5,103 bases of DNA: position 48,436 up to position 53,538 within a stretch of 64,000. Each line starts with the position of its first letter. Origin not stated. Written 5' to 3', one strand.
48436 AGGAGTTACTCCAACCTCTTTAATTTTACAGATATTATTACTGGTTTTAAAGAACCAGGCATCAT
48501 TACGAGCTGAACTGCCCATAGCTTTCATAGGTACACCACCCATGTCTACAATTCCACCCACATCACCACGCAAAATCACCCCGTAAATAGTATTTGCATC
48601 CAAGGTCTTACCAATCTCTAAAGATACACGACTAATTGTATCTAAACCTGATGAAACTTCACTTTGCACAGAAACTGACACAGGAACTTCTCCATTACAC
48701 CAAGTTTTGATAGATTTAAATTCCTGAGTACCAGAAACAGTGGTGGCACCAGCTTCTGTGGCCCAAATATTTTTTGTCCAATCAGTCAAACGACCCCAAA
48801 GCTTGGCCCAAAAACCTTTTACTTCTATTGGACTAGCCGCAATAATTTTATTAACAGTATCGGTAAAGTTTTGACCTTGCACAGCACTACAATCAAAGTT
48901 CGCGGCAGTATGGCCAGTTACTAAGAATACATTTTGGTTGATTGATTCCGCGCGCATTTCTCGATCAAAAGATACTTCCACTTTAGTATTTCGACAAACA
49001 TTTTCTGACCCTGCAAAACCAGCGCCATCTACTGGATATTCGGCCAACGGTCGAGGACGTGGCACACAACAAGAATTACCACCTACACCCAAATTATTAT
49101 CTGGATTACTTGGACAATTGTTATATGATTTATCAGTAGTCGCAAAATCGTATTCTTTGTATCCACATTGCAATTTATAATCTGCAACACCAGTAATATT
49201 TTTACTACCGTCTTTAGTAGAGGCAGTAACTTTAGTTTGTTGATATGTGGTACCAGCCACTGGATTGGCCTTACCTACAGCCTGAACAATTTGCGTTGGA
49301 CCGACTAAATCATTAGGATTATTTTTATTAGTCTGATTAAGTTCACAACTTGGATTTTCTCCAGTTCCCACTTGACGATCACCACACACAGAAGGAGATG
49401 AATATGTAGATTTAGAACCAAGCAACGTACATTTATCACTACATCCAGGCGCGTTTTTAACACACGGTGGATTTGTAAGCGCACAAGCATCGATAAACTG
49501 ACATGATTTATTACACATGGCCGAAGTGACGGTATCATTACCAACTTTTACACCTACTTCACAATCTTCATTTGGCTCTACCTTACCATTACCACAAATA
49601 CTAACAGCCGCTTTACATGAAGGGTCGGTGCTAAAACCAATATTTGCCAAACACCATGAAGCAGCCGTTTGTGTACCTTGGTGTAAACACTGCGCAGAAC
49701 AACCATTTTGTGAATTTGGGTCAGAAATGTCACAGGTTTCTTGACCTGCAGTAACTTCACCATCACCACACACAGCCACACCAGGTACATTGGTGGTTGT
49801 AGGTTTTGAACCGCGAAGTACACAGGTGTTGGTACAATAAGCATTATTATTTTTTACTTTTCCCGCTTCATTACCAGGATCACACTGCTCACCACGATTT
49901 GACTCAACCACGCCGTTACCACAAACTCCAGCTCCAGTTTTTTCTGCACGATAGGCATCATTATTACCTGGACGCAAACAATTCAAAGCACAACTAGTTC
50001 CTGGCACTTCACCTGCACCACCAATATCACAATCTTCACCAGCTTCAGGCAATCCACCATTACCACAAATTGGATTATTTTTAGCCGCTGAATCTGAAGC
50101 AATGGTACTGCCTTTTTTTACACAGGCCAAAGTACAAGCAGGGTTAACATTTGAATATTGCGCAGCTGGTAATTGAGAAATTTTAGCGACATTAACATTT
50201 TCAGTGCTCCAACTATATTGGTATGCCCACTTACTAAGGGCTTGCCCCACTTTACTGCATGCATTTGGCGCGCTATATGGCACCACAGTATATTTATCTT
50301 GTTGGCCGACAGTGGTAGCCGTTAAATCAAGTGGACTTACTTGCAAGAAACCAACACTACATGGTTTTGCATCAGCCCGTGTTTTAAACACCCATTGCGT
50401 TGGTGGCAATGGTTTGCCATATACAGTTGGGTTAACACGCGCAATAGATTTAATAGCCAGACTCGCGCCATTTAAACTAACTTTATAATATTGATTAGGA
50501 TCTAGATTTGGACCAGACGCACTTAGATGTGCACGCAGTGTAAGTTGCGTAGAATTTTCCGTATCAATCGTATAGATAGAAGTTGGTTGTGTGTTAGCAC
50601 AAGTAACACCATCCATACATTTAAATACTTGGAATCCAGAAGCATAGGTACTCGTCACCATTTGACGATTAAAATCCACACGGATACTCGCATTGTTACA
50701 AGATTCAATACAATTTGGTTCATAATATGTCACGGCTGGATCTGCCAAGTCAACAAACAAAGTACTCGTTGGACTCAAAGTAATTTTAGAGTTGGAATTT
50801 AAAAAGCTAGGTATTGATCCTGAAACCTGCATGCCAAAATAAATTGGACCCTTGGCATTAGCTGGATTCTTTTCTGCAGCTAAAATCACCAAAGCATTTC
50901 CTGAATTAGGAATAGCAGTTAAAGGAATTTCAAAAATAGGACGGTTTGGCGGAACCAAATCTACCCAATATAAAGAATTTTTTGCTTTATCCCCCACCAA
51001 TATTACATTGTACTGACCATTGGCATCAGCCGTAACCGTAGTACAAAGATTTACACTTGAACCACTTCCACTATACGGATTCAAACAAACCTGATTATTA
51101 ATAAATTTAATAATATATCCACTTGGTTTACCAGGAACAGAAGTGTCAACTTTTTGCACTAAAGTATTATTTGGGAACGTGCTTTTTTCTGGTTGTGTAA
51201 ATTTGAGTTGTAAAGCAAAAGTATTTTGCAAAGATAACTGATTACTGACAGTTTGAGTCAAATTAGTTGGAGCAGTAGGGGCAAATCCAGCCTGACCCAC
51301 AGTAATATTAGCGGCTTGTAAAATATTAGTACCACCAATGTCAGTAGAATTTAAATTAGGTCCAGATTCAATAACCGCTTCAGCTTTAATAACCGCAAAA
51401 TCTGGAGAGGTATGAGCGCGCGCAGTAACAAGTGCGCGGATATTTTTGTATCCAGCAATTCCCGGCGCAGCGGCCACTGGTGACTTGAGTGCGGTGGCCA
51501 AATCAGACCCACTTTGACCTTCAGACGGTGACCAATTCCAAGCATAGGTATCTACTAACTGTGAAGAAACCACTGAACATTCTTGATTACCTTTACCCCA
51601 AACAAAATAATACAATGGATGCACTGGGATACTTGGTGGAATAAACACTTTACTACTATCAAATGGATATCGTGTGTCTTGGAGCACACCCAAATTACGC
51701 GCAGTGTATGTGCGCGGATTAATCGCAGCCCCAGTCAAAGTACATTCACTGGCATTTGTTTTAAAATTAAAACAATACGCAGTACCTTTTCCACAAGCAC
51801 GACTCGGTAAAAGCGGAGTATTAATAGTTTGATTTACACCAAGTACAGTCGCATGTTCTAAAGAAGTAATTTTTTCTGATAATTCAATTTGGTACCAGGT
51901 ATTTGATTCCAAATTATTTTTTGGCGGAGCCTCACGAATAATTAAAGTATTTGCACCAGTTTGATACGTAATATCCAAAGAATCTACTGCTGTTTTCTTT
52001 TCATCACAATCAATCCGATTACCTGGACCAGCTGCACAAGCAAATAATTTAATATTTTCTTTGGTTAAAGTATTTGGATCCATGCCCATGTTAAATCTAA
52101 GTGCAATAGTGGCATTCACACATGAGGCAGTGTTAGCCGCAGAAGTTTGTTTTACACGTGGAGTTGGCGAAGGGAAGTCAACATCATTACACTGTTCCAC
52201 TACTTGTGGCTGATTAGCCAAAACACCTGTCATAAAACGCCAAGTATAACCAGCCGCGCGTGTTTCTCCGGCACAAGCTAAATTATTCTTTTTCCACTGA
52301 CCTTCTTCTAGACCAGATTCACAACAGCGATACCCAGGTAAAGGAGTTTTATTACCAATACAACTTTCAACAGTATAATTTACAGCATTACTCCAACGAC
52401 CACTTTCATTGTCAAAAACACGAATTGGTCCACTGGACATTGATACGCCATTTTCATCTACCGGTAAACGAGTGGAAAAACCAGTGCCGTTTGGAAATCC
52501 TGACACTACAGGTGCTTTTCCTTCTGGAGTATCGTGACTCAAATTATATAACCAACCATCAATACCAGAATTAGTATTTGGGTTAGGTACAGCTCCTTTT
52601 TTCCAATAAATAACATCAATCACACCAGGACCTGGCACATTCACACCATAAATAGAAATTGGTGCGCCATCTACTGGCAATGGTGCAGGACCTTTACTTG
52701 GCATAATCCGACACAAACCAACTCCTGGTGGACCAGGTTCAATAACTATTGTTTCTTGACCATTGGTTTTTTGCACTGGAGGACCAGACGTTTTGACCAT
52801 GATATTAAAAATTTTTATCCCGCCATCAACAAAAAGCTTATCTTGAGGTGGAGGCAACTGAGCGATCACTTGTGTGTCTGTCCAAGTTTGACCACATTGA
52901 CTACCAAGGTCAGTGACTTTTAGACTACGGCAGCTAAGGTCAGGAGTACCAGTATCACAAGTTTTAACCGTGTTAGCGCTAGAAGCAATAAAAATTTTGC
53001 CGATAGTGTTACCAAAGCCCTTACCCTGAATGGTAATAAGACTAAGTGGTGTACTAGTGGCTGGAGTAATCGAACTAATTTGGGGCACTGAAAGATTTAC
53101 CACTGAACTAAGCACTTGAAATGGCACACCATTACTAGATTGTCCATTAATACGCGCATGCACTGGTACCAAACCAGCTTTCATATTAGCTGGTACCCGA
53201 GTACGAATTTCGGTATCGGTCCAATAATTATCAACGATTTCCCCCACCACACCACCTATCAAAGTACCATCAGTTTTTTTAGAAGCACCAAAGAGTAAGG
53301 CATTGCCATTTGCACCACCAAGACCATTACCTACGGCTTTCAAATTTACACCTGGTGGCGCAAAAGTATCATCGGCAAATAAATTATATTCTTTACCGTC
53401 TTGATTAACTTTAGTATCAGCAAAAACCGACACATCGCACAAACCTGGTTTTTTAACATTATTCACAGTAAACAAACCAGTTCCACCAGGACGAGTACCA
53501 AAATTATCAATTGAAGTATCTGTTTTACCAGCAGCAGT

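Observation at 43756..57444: Pair of giant surface proteins sharing a VirB2/TrbC-like pilin N-terminal module: candidate host-contact apparatus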

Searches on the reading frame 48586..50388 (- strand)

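Call 49: search_protein_families(library=pfam, proteins=[window:48586-50388:-], max_evalue=1)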
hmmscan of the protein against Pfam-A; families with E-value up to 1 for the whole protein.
window:48586-50388:- (601 aa): 1 family
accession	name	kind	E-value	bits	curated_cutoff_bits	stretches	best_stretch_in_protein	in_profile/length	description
PF13205.12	Big_5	-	0.0054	17.9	23.6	1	459-504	14-55/105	Bacterial Ig-like domain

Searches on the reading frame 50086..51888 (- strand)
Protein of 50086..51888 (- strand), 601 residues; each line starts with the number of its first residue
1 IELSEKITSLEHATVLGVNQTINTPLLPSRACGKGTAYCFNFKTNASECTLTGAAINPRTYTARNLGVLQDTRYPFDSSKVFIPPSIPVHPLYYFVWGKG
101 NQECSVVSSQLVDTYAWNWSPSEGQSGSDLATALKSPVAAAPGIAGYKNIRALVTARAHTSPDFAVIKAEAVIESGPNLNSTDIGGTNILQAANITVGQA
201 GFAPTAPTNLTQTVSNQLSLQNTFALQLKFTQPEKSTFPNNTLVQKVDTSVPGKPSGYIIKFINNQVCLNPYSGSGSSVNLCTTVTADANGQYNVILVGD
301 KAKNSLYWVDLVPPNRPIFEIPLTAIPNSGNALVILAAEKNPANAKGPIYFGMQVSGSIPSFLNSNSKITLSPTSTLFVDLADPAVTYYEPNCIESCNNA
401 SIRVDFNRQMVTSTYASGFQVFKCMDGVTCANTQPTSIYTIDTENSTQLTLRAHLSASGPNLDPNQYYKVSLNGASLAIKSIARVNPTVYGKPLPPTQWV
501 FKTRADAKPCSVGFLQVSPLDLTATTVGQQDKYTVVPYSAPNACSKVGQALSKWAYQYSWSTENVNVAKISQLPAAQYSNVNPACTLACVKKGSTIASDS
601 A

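Call 49: search_protein_families(library=pfam, proteins=[window:50086-51888:-], max_evalue=1)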
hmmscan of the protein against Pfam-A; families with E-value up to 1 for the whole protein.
window:50086-51888:- (601 aa): 1 family
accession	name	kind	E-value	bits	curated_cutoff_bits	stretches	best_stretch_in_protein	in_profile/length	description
PF13205.12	Big_5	-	0.0077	17.4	23.6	1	397-503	20-105/105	Bacterial Ig-like domain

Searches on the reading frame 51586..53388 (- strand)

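Call 49: search_protein_families(library=pfam, proteins=[window:51586-53388:-], max_evalue=1)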
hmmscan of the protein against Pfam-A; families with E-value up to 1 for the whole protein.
window:51586-53388:- (601 aa): 2 families
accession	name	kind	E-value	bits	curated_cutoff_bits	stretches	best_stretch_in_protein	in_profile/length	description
PF01833.30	TIG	-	2.4e-07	31.1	20.9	2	102-142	1-45/84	IPT/TIG domain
PF13205.12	Big_5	-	3e-06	28.3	23.6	1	409-512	4-92/105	Bacterial Ig-like domain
